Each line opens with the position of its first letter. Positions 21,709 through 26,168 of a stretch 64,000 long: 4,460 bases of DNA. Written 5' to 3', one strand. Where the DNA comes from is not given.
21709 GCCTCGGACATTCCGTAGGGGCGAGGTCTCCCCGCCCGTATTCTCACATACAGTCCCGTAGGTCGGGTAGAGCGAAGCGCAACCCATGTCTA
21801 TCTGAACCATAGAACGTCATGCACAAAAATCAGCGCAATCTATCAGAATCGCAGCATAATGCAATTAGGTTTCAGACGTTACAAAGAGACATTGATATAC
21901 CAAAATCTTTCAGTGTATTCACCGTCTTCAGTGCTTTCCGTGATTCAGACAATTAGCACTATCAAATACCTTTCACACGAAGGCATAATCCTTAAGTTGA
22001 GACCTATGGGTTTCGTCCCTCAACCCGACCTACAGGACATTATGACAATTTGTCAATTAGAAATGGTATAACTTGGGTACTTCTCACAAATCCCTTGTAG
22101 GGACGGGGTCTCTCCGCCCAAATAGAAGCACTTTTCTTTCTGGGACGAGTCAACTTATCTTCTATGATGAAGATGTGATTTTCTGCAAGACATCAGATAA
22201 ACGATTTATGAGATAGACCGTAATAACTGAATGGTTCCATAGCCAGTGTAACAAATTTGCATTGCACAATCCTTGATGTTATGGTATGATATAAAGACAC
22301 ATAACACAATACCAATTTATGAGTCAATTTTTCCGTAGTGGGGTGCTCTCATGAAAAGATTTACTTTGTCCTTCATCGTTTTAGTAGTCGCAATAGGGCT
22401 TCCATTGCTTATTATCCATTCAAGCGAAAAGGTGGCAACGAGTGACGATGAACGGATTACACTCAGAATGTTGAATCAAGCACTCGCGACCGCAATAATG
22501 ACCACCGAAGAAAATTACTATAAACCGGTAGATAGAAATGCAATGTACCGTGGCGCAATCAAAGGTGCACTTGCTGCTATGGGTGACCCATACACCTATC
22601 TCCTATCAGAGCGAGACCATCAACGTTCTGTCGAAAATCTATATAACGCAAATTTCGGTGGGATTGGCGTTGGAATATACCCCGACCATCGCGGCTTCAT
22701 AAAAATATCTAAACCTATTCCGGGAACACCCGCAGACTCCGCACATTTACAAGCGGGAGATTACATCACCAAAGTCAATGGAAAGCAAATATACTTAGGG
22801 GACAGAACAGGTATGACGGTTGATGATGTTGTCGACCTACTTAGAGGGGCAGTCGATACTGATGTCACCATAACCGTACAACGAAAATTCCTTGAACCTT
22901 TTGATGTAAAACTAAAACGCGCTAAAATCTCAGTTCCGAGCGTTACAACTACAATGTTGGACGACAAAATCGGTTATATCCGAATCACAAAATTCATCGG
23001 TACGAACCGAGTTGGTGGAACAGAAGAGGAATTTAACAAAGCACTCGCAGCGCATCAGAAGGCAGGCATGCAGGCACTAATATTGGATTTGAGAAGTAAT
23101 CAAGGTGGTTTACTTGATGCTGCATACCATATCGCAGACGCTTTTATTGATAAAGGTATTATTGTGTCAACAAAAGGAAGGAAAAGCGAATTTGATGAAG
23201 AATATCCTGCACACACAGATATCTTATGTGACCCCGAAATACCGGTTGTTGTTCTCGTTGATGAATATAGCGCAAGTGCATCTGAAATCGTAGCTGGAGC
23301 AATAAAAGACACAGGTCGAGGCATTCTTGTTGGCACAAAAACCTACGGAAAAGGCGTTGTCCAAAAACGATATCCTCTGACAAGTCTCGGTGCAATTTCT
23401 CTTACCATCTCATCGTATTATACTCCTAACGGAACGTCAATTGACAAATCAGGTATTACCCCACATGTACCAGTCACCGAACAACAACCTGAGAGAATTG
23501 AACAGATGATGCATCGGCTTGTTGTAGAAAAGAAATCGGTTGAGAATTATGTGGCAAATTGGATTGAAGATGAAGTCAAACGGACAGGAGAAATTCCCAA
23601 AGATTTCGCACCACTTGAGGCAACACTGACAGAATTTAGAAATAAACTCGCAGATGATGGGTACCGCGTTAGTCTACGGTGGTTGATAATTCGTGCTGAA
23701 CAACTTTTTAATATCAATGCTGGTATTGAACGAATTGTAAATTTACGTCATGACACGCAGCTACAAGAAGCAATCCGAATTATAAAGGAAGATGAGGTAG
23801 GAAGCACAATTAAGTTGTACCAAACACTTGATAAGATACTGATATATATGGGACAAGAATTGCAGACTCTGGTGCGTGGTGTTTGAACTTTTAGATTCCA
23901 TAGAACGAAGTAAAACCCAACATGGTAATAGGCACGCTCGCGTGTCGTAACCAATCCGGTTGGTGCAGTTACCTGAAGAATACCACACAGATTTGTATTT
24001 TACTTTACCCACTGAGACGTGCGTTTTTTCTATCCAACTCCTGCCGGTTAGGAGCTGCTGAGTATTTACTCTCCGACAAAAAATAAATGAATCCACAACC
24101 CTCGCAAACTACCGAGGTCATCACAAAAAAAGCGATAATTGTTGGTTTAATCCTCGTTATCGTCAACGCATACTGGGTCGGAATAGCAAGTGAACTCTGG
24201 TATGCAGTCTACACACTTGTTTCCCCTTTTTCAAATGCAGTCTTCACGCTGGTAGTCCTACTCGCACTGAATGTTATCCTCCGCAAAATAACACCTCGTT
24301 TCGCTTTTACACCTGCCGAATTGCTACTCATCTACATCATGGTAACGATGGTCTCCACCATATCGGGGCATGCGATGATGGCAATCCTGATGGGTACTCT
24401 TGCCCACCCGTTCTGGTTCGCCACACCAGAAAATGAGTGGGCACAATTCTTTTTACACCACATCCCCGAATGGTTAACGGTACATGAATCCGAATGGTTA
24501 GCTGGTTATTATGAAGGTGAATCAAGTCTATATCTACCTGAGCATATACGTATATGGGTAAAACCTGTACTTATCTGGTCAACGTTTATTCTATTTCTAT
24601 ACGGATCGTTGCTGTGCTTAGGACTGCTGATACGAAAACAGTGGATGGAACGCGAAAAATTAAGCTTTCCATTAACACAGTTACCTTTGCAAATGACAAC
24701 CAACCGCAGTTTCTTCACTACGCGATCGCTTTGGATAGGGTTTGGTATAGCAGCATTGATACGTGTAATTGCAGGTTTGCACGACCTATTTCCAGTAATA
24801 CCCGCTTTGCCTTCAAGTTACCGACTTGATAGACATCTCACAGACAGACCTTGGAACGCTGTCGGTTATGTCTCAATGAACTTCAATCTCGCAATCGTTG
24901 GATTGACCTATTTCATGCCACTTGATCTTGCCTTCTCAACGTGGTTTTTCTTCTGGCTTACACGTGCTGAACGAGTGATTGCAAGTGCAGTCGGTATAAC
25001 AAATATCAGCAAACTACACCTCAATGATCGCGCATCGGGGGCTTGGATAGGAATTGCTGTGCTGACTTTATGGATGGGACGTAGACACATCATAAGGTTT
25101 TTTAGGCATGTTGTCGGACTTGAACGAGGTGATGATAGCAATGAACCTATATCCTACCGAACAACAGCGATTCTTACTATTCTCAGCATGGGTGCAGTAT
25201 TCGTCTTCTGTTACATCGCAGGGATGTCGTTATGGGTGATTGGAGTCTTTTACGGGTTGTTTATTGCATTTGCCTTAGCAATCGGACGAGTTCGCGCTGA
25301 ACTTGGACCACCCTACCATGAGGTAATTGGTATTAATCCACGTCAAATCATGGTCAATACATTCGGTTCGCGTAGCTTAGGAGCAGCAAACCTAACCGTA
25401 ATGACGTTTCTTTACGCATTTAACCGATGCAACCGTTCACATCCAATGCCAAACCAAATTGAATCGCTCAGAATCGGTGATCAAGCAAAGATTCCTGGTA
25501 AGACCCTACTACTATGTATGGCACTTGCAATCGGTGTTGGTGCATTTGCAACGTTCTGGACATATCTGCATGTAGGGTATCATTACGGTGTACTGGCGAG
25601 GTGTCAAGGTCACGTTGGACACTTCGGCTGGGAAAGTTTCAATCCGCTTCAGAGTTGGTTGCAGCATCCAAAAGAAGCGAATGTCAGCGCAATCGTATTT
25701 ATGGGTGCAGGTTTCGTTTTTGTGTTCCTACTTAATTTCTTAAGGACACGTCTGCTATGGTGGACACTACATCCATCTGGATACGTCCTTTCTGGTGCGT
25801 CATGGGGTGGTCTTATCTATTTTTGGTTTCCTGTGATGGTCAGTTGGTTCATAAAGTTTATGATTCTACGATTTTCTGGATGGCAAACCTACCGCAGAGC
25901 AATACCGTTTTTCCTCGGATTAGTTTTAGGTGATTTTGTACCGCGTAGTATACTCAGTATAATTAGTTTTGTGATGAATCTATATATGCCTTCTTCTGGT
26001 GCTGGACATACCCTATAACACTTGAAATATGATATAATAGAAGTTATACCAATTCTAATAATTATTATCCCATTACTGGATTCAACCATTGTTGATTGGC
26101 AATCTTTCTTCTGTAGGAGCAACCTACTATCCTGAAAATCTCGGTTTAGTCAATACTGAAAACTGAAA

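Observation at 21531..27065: Composite ~220-bp dispersed repeat as direct copies flanking a 4.6-kb segment, plus an inverted mosaic copy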

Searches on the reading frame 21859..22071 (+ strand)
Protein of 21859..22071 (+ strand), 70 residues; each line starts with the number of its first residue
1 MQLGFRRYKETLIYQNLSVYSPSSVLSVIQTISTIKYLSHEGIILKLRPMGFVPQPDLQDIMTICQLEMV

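Call 9: search_protein_families(library=pfam, proteins=[window:21859-22071:+])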
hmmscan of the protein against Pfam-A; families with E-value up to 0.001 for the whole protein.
window:21859-22071:+ (70 aa): 0 families

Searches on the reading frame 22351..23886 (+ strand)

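Call 9: search_protein_families(library=pfam, proteins=[window:22351-23886:+])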
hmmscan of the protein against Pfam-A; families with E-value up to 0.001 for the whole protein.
window:22351-23886:+ (511 aa): 5 families
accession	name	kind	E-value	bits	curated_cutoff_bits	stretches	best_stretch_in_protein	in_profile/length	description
PF03572.23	Peptidase_S41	-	2.2e-53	180.7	24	1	206-375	1-165/165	Peptidase family S41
PF17820.7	PDZ_6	-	1.3e-13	50.9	27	1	119-178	2-54/54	PDZ domain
PF00595.29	PDZ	-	1.1e-08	35.8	23.2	1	104-177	13-81/81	PDZ domain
PF13180.12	PDZ_2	-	6.3e-07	30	27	1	103-179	1-70/80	PDZ domain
PF22694.1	CtpB_N-like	-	2.2e-06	28.4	27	1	43-83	39-79/85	Activating protease CtpB N-terminal domain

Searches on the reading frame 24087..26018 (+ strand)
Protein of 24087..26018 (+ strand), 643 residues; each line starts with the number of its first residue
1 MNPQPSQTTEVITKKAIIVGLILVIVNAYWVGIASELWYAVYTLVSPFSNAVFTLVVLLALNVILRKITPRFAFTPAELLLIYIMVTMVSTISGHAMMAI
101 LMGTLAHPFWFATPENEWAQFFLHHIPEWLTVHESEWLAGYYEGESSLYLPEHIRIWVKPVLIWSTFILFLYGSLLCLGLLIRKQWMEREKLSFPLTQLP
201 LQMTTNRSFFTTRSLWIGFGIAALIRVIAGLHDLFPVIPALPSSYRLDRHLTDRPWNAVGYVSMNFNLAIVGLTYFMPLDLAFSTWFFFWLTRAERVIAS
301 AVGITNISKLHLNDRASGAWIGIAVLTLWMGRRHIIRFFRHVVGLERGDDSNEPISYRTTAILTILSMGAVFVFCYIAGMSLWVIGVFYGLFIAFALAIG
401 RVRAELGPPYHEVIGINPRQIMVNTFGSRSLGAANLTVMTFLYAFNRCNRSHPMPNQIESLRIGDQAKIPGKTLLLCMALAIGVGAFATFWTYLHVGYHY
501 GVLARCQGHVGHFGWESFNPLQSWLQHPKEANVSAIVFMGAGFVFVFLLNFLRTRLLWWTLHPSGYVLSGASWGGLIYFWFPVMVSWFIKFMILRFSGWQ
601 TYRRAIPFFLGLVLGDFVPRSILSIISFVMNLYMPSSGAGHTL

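Call 9: search_protein_families(library=pfam, proteins=[window:24087-26018:+])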
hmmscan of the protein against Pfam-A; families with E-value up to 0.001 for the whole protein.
window:24087-26018:+ (643 aa): 2 families
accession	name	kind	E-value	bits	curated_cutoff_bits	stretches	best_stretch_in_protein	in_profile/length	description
PF20581.3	DUF6785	-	1.6e-163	545.2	25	1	14-501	2-498/498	Family of unknown function (DUF6785)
PF20580.3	DUF6784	-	3.8e-28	98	26.4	1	536-632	1-95/101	Domain of unknown function (DUF6784)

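Call 11: find_encoding_contigs(protein=window:24087-26018:+, flank=10000, max_places=6)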
Protein window:24087-26018:+ (643 aa): 3 contigs read that carry it; 2 places shown.
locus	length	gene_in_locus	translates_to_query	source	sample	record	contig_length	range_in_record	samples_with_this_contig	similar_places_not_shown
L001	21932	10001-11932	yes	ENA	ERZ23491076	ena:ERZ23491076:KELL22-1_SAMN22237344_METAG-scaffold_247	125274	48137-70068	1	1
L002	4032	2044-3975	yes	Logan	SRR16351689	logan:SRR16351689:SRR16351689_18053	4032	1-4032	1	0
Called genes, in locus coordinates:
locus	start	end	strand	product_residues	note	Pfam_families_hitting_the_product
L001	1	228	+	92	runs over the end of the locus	PF13358:DDE_3 (weak)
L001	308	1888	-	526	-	PF02538:Hydantoinase_B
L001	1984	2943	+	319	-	PF01408:GFO_IDH_MocA, PF22725:GFO_IDH_MocA_C3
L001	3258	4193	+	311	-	PF00248:Aldo_ket_red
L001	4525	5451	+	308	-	-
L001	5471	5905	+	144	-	-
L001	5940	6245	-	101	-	PF01050:MannoseP_isomer, PF02311:AraC_binding (weak), PF07883:Cupin_2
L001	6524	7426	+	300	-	PF03279:Lip_A_acyltrans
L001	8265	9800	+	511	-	PF22694:CtpB_N-like (weak), PF00595:PDZ, PF13180:PDZ_2 (weak), PF17820:PDZ_6, PF03572:Peptidase_S41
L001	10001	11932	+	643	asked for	PF20581:DUF6785, PF20580:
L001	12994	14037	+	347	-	PF00005:ABC_tran, PF13304:AAA_21 (weak), PF08402:TOBE_2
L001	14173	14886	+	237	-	PF00072:Response_reg, PF00486:Trans_reg_C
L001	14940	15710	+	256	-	PF00106:adh_short, PF08659:KR, PF23441:SDR (weak), PF13561:adh_short_C2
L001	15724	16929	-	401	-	PF01960:ArgJ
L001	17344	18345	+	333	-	PF01408:GFO_IDH_MocA, PF22725:GFO_IDH_MocA_C3, PF02894:GFO_IDH_MocA_C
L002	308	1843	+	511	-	PF22694:CtpB_N-like (weak), PF00595:PDZ, PF13180:PDZ_2 (weak), PF17820:PDZ_6, PF03572:Peptidase_S41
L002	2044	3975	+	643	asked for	PF20581:DUF6785, PF20580:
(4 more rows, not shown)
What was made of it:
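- A short-read contig (L002) ends inside the MITE-A arms on both sides, spanning window 22044-26075 (call 11).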

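Call 33: find_related_loci(query=window:24087-26018:+, collection=metagenome_contigs, flank=5000)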
Query window:24087-26018:+ (643 aa) in metagenome_contigs; peptide patterns used: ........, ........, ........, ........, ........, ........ (x = any residue, [..] = any of these).
158 stretches matched a pattern; 125 encode a relative of the query (tblastn E <= 1e-3); the best 80 are kept; 79 distinct loci.
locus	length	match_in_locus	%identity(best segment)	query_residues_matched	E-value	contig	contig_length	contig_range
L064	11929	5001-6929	96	1-643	0e+0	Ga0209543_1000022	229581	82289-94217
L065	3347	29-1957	95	1-643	0e+0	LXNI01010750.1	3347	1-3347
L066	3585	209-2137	91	1-643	0e+0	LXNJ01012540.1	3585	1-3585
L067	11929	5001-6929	83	1-643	0e+0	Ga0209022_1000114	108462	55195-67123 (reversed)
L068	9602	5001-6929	83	1-643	0e+0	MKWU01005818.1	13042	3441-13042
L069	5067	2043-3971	83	1-643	0e+0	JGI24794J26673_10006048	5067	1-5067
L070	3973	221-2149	83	1-643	0e+0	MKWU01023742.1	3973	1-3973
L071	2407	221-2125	78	6-643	0e+0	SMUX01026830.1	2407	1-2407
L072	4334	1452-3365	72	1-643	0e+0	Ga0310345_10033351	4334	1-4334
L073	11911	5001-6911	71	2-643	0e+0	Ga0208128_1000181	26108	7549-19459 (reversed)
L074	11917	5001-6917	69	1-643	0e+0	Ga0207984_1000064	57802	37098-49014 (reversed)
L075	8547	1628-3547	70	1-643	0e+0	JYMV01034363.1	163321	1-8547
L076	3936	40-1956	69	1-643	0e+0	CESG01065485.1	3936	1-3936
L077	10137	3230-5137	70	6-643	0e+0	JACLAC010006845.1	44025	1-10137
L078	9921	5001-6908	70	6-643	0e+0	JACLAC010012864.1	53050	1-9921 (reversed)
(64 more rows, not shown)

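Call 40: search_protein_families(library=pfam, proteins=[L068:7186-8277:-, L073:1826-4162:+])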
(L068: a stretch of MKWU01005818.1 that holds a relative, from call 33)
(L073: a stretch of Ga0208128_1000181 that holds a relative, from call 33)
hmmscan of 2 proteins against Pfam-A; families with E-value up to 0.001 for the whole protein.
L068:7186-8277:- (364 aa): 1 family
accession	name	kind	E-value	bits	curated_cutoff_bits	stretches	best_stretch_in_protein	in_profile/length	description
PF10110.14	GPDPase_memb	-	0.00056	19.2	29.6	0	123-333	84-278/321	Membrane domain of glycerophosphoryl diester phosphodiesterase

L073:1826-4162:+ (779 aa): 21 families
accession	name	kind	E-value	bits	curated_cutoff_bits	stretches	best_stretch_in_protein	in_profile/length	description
PF13414.12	TPR_11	-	5.5e-56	186.5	26.8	4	703-742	1-40/42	TPR repeat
PF07719.23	TPR_2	-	3.9e-51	167.4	27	3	696-728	1-33/34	Tetratricopeptide repeat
PF00515.34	TPR_1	-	9.8e-49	161.7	27.8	3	732-762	3-33/34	Tetratricopeptide repeat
PF13431.12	TPR_17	-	1.9e-45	149.7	24.4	3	251-282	1-32/34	Tetratricopeptide repeat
PF13181.12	TPR_8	-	4.6e-45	148.4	25.7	1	733-762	4-33/34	Tetratricopeptide repeat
PF13432.12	TPR_16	-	1.3e-37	128.2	32.7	2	200-263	2-65/65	Tetratricopeptide repeat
PF13428.12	TPR_14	-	2.1e-32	108.7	23.5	0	628-666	4-42/44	Tetratricopeptide repeat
PF14559.12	TPR_19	-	1.4e-29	102.7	25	0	606-661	6-60/68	Tetratricopeptide repeat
PF13424.12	TPR_12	-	2e-27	95.6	30.1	2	696-759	3-74/77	Tetratricopeptide repeat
PF23914.1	TPR_CcmH_CycH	-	4.8e-25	88.7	42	1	635-727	60-152/158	Cytochrome c-type biogenesis protein H TPR domain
PF13371.12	TPR_9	-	1.2e-18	67.4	35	0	203-265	3-65/73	Tetratricopeptide repeat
PF13174.12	TPR_6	-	3.3e-18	65.5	26.3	0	734-763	4-33/33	Tetratricopeptide repeat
PF12895.13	ANAPC3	-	1.7e-14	54.3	27.2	0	605-685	3-79/82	Anaphase-promoting complex, cyclosome, subunit 3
PF25063.1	ARM_TT21_C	-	4.5e-11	43.4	35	0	374-463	102-193/209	Tetratricopeptide repeat protein 21 C-terminal ARM domain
PF13176.12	TPR_7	-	1e-08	35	27.9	0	593-625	1-35/36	Tetratricopeptide repeat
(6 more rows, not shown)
